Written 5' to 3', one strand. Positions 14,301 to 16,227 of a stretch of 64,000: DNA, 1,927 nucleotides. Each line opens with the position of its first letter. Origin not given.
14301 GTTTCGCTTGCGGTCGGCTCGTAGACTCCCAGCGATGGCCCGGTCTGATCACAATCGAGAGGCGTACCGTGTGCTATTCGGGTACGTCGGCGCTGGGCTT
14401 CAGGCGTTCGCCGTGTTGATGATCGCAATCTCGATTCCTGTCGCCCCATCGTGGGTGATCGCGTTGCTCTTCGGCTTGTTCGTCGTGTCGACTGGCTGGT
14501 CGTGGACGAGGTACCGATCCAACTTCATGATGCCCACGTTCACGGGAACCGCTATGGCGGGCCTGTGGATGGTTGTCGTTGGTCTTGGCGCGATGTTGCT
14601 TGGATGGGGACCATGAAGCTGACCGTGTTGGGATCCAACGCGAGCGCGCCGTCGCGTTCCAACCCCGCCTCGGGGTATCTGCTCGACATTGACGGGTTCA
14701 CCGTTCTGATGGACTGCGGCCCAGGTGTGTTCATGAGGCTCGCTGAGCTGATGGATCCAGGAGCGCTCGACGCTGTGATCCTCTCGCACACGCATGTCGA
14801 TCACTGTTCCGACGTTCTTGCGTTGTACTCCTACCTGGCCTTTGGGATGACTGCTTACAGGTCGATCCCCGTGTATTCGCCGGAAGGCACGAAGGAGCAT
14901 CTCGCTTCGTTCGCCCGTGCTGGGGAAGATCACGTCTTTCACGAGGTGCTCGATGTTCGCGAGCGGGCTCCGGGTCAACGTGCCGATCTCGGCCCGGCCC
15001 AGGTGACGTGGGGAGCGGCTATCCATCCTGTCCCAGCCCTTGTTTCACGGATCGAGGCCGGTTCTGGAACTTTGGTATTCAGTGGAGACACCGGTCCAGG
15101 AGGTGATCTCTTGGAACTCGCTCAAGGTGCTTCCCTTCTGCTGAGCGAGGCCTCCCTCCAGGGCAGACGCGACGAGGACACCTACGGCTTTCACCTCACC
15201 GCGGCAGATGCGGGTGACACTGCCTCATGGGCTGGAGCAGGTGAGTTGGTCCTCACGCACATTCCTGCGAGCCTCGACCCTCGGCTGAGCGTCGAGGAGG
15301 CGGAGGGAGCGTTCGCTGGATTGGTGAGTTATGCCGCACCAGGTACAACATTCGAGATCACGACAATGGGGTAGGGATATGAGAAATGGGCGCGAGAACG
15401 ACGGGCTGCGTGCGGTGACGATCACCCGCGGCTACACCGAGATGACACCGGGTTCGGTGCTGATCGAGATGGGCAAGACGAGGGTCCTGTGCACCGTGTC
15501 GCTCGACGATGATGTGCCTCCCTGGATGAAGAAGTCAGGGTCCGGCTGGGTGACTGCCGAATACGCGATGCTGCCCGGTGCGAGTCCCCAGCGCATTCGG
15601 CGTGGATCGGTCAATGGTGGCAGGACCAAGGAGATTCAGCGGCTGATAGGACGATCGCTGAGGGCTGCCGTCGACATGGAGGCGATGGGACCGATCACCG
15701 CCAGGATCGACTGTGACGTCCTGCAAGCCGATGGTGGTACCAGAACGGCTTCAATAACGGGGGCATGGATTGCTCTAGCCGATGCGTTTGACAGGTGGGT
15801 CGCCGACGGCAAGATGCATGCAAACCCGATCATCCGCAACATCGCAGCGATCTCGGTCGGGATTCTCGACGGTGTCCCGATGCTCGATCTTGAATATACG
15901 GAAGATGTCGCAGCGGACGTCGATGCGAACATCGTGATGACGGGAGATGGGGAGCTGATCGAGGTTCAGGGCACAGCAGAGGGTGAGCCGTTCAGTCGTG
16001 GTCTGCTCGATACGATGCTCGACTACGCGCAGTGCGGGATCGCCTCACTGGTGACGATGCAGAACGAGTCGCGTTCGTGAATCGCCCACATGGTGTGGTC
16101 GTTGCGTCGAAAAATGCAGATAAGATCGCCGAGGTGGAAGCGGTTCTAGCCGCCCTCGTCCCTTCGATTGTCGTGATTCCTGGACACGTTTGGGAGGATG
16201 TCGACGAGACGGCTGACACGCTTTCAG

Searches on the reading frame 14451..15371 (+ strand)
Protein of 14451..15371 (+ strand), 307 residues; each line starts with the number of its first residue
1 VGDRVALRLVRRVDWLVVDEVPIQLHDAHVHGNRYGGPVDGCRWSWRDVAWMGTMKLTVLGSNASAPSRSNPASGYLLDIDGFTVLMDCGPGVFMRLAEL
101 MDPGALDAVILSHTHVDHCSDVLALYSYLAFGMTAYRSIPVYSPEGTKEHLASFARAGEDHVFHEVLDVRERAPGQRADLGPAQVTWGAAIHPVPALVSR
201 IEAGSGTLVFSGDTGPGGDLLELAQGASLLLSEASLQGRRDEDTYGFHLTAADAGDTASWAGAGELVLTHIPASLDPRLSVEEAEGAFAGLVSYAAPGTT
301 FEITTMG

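Call 3: search_protein_families(library=pfam, proteins=[window:14451-15371:+], max_evalue=0.01)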
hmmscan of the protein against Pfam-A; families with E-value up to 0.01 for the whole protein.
window:14451-15371:+ (307 aa): 4 families
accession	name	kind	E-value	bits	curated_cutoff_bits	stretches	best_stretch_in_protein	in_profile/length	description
PF12706.13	Lactamase_B_2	-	3e-21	76.4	27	1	85-271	3-200/200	Beta-lactamase superfamily domain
PF00753.33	Lactamase_B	-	3.9e-12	47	22.7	1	74-225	7-161/196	Metallo-beta-lactamase superfamily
PF23023.1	Anti-Pycsar_Apyc1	-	0.004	17.1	50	1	74-136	21-86/250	Anti-Pycsar protein Apyc1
PF16661.11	Lactamase_B_6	-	0.0068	16.2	27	1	77-144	1-72/193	Metallo-beta-lactamase superfamily domain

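Call 4: search_protein_families(library=ncbifam, proteins=[window:14451-15371:+], max_evalue=0.01)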
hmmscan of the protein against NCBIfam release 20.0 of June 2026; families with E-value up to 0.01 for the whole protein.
window:14451-15371:+ (307 aa): 15 families
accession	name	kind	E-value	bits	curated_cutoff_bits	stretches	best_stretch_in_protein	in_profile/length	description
NF041851.1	cyc_nuc_deg_phdiest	equivalog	6e-48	163.4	400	1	55-303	1-253/253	cyclic nucleotide-degrading phosphodiesterase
TIGR02651.1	RNase_Z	equivalog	2.6e-27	95.7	292.95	2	56-201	1-147/302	ribonuclease Z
NF000801.0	PRK00055.1-3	equivalog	3.8e-24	85.3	252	2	55-163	2-111/307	ribonuclease Z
NF000805.0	PRK00055.2-3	equivalog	3.5e-17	62.6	416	2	52-178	1-127/307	ribonuclease Z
NF000800.0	PRK00055.1-1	equivalog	3.7e-16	59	398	2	55-202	1-151/305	ribonuclease Z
NF000806.0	PRK00055.2-4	equivalog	6.1e-15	55.2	363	1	56-276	3-246/280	ribonuclease Z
NF000804.0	PRK00055.2-1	equivalog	2e-14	53.4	402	2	52-172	1-118/306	ribonuclease Z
TIGR02649.1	true_RNase_BN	exception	8.7e-14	51.2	563.7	2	57-202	2-150/304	ribonuclease BN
NF041257.1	GntH_guanitoxin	equivalog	1.1e-11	44.2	333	1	54-151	12-113/374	guanitoxin biosynthesis MBL fold metallo-hydrolase GntH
NF002558.0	PRK02126.1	subfamily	1.5e-07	30.7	315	1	84-150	29-89/345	ribonuclease Z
TIGR03307.1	PhnP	equivalog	1.9e-06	27.5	272.25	1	65-148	30-103/249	phosphonate metabolism protein PhnP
NF002553.0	PRK02113.1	equivalog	8.8e-06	25.3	386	1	75-151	37-107/252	MBL fold metallo-hydrolase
TIGR03675.1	arCOG00543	equivalog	1.2e-05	23.8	580.2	1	75-149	190-265/631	beta-CASP ribonuclease aCPSF1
NF038231.1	MBL_Geo_Pelo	equivalog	0.00013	21.7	360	1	74-152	35-109/250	GPMC system MBL fold metallohydrolase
NF045584.1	cas14_MBL_CASP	equivalog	0.00044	18.7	800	1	69-123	10-68/612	type VII CRISPR-associated protein Cas14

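Call 63: search_protein_families(library=padloc, proteins=[window:14613-15371:+], max_evalue=0.01)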
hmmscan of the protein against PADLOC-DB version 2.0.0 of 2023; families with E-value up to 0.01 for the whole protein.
window:14613-15371:+ (253 aa): 0 families

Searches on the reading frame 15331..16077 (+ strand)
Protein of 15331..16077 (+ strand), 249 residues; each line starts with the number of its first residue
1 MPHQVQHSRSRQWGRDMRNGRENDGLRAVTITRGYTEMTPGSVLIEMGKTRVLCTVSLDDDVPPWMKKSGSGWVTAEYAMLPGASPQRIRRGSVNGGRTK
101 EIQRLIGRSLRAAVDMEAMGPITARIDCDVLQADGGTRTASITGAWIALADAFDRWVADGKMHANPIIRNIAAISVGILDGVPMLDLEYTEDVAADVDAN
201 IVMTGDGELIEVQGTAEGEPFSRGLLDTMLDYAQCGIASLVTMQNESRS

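Call 3: search_protein_families(library=pfam, proteins=[window:15331-16077:+], max_evalue=0.01)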
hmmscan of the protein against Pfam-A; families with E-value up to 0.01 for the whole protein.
window:15331-16077:+ (249 aa): 3 families
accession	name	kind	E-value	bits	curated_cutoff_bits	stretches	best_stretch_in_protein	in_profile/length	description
PF01138.27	RNase_PH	-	1.3e-27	97.2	25.5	1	26-152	2-127/130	3' exoribonuclease family, domain 1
PF03725.20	RNase_PH_C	-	2.8e-10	40.4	20.8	1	171-234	3-65/67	3' exoribonuclease family, domain 2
PF14384.12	BrnA_antitoxin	-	0.001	19.8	26.1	0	49-75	32-58/68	BrnA antitoxin of type II toxin-antitoxin system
